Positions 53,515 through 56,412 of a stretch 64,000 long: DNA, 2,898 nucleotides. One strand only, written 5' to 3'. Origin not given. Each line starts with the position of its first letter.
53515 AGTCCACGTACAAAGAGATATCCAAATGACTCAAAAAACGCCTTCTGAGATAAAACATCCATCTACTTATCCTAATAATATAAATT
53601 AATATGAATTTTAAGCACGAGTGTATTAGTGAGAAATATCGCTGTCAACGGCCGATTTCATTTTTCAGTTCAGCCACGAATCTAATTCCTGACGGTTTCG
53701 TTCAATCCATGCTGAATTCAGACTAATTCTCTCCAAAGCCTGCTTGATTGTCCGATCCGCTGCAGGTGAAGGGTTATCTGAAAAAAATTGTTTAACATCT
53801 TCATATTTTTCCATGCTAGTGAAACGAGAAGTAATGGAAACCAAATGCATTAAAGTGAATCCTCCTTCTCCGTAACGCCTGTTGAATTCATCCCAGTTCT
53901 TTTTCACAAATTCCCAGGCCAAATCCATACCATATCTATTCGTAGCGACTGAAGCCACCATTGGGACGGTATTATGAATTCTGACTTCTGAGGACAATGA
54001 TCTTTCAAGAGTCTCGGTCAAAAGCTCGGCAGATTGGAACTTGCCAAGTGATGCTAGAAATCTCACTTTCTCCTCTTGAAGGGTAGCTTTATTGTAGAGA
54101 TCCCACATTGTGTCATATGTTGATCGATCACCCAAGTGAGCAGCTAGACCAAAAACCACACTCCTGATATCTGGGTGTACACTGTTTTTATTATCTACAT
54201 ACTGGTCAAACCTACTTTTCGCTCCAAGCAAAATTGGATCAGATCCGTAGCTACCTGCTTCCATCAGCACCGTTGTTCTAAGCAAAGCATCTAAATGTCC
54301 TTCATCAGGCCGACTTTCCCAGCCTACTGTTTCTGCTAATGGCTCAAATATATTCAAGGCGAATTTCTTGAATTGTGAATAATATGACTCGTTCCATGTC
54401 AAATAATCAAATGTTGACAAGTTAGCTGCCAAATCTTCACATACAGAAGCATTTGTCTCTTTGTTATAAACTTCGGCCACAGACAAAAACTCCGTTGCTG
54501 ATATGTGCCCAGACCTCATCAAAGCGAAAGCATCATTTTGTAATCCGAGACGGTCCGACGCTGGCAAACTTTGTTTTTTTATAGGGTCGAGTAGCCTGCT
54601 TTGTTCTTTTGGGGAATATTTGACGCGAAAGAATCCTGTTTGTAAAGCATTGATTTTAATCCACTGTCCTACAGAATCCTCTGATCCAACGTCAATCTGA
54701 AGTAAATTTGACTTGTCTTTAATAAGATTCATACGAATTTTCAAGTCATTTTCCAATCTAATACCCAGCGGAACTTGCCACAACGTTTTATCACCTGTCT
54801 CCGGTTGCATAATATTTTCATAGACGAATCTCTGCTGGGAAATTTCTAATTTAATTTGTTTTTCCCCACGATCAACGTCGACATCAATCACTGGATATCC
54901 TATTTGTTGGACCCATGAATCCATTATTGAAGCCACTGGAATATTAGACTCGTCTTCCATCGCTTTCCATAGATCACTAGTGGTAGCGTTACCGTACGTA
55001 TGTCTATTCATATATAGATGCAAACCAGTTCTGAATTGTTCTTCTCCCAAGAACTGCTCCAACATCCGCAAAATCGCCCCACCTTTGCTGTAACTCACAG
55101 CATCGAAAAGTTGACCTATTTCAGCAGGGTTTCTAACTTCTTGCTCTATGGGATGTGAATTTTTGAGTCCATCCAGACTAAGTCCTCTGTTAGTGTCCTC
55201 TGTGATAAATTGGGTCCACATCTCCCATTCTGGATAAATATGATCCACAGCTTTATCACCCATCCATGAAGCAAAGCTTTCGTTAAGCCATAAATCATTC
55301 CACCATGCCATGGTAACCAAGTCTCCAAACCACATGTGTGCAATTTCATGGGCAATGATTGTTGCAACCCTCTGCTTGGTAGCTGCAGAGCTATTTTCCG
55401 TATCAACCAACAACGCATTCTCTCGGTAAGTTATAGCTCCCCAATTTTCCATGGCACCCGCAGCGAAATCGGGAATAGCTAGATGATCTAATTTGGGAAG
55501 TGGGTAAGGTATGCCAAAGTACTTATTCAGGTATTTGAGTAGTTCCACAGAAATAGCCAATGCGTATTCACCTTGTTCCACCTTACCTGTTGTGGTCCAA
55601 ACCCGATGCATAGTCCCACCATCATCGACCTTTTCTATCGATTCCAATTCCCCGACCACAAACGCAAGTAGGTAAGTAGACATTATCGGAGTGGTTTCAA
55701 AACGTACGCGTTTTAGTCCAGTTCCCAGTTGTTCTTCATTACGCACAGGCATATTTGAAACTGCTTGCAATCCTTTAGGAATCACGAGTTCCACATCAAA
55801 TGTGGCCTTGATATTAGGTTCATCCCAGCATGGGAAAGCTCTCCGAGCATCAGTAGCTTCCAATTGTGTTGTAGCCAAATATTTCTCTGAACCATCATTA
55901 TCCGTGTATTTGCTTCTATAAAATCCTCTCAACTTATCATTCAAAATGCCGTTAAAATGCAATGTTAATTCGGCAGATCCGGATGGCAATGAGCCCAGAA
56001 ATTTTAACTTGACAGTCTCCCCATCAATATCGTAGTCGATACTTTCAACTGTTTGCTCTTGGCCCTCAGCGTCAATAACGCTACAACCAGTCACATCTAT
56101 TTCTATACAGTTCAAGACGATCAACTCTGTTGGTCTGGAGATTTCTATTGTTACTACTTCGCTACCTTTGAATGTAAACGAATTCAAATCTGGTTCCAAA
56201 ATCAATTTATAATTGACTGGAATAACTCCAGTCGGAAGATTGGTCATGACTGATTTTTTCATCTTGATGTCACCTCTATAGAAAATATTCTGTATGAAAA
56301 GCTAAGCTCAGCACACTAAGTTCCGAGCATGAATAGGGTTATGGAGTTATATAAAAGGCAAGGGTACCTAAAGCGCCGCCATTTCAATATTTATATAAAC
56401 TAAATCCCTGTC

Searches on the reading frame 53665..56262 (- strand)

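Call 31: search_protein_families(library=pfam, proteins=[window:53665-56262:-], max_evalue=0.00001)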
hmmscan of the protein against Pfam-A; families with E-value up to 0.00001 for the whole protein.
window:53665-56262:- (865 aa): 3 families
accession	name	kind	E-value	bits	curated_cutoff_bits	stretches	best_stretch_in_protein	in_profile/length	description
PF01433.26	Peptidase_M1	-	5.6e-88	294.6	27.7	1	233-450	1-218/218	Peptidase family M1 domain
PF11838.14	ERAP1_C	-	6.1e-85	285.9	38.2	1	534-846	1-316/318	ERAP1-like C-terminal domain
PF17900.6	Peptidase_M1_N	-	1.8e-51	175.4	25.8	1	15-198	2-186/186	Peptidase M1 N-terminal domain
